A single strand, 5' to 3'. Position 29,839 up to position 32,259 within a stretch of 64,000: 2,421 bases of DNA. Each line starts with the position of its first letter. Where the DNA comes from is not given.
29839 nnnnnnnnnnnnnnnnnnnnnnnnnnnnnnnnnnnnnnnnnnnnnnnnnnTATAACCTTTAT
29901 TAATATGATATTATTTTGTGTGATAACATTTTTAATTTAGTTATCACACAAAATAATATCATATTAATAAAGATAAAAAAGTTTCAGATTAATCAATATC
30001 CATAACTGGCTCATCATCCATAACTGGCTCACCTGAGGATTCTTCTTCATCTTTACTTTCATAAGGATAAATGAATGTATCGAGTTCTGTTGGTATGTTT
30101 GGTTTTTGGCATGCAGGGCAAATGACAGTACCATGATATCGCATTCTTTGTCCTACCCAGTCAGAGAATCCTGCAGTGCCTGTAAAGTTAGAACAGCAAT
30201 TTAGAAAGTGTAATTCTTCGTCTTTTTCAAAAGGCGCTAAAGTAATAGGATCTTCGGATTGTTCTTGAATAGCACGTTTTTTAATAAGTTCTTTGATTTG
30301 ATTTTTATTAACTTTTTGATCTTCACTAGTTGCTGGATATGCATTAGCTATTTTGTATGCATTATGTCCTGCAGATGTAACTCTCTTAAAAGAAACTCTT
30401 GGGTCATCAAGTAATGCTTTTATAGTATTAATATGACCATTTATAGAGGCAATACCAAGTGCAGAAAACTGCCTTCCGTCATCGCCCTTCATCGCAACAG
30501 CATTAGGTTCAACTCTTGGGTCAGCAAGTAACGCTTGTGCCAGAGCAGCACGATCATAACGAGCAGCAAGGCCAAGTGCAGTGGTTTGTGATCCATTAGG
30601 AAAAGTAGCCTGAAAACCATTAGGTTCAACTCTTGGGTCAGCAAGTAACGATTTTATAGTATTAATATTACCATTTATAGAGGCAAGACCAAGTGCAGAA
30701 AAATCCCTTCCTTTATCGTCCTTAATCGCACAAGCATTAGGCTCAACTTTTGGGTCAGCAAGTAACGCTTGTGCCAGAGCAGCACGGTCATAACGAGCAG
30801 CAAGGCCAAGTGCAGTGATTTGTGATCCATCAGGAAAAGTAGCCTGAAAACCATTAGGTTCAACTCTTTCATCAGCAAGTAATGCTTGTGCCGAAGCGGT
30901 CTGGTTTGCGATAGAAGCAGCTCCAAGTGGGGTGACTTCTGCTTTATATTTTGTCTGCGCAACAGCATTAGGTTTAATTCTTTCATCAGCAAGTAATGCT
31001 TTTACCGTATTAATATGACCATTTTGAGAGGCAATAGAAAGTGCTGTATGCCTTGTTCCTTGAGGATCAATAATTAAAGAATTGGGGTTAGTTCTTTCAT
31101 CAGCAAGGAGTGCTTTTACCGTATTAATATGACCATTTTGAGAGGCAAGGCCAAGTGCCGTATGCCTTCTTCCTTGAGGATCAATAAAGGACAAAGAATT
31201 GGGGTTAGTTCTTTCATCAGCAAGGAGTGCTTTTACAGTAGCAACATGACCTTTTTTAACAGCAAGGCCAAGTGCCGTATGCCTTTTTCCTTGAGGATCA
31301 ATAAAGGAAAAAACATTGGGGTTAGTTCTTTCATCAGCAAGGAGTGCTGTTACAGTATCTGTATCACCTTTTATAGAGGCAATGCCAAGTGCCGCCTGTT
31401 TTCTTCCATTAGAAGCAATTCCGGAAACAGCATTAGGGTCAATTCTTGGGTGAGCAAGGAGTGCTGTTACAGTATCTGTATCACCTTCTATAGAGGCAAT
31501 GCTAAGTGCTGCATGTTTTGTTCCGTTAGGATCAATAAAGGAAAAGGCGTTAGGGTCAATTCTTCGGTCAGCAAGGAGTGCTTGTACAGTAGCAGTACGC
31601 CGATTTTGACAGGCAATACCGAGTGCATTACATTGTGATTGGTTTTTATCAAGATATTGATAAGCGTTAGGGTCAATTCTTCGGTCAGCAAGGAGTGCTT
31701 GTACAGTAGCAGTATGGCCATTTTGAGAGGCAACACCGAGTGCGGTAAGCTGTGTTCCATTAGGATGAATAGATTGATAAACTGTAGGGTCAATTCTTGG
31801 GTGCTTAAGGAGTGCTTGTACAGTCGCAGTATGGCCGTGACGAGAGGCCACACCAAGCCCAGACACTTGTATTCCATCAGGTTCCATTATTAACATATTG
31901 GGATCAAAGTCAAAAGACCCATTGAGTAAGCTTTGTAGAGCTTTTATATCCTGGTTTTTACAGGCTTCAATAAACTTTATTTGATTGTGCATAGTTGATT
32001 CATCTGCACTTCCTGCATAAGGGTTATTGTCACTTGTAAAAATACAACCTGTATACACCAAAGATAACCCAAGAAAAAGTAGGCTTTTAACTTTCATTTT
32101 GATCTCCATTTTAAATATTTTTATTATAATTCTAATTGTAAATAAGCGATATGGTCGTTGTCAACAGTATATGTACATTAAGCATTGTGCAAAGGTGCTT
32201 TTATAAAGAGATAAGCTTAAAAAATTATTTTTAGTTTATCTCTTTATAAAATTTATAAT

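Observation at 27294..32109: Tandem triad of signal peptide + ankyrin array + C-terminal U-box/RING-like module: candidate secreted E3-ligase effectors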

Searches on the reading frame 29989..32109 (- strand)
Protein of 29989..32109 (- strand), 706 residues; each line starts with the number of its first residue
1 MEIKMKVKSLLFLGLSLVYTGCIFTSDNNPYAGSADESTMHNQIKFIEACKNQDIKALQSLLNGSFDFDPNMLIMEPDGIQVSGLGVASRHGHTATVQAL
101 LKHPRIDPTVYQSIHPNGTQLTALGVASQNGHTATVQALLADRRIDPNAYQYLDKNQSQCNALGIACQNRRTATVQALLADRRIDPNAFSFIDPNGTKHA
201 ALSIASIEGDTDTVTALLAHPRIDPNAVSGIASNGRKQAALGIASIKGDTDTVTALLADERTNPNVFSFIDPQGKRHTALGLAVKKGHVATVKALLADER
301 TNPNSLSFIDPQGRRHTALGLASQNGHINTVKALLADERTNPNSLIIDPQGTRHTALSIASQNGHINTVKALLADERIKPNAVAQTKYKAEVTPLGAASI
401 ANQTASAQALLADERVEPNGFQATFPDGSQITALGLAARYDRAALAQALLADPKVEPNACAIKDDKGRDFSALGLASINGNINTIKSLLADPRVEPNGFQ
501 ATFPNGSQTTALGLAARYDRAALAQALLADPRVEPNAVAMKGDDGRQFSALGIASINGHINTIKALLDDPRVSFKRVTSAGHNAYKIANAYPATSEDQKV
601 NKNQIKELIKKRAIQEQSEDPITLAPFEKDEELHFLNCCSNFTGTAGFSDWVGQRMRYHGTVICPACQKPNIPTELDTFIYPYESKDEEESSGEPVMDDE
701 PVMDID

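Call 3: search_protein_families(library=pfam, proteins=[window:29989-32109:-], max_evalue=1)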
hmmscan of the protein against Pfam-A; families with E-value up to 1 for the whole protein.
window:29989-32109:- (706 aa): 12 families
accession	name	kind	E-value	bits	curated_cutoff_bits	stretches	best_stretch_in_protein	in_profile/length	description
PF12796.13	Ank_2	-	4.4e-59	197.5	27.3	9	242-343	2-87/90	Ankyrin repeats (3 copies)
PF00023.36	Ank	-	6e-32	108.3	21.1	4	354-383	3-31/33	Ankyrin repeat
PF13606.12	Ank_3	-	3.9e-28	94.4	22.3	0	431-459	3-30/30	Ankyrin repeat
PF13637.12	Ank_4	-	4.3e-23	81.3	22.7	5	88-140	4-50/50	Ankyrin repeats (many copies)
PF24521.3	Ank_KRIT1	-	4.4e-17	62.6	80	4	240-343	21-113/149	KRIT1 ankyrin-repeats domain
PF13857.12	Ank_5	-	8.3e-17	61.5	27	0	505-537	13-44/56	Ankyrin repeats (many copies)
PF22578.2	GGR_cat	-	0.0088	16.3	27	0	412-439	24-51/88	Geranylgeranyl reductase catalytic domain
PF10646.14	Germane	-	0.082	13.9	23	0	94-136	32-71/117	Sporulation and spore germination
PF06464.16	DMAP_binding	-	0.16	13.2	27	0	128-159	79-110/111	DMAP1-binding Domain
PF21132.2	MFD_D3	-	0.16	12.4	21.8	0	126-166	12-52/73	MFD, D3 domain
PF23867.1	Mmc1_N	-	0.21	12.1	27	0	430-454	45-69/132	Mmc1 N-terminal domain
PF17806.6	SO_alpha_A3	-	0.64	10.8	23.1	0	275-295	32-52/87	Sarcosine oxidase A3 domain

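Call 4: search_protein_families(library=ncbifam, proteins=[window:29989-32109:-], max_evalue=1)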
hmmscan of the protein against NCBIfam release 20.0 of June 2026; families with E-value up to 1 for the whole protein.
window:29989-32109:- (706 aa): 2 families
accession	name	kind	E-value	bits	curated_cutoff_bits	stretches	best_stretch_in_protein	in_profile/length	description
NF043022.1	T4SS_AnkG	equivalog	1.1e-23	83.7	500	5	44-187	263-393/455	Dot/Icm T4SS effector AnkG/AnkZ/LegA7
TIGR00870.1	trp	subfamily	0.34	8.9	498.75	0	336-373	104-151/747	transient-receptor-potential calcium channel protein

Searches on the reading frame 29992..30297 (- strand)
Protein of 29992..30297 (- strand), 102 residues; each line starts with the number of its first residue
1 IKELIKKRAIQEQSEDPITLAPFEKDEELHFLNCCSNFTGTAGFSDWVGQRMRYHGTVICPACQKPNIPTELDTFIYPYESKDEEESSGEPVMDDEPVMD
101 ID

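Call 14: search_protein_families(library=pfam, proteins=[window:29992-30297:-], max_evalue=10)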
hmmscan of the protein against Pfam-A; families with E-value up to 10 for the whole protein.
window:29992-30297:- (102 aa): 2 families
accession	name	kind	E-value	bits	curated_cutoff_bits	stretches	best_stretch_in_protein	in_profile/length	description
PF13639.12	zf-RING_2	-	0.047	14.4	27.3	1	20-64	7-44/44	Ring finger domain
PF10690.14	Myticin-prepro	-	0.15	12.8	28.5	1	34-96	29-88/98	Myticin pre-proprotein from the mussel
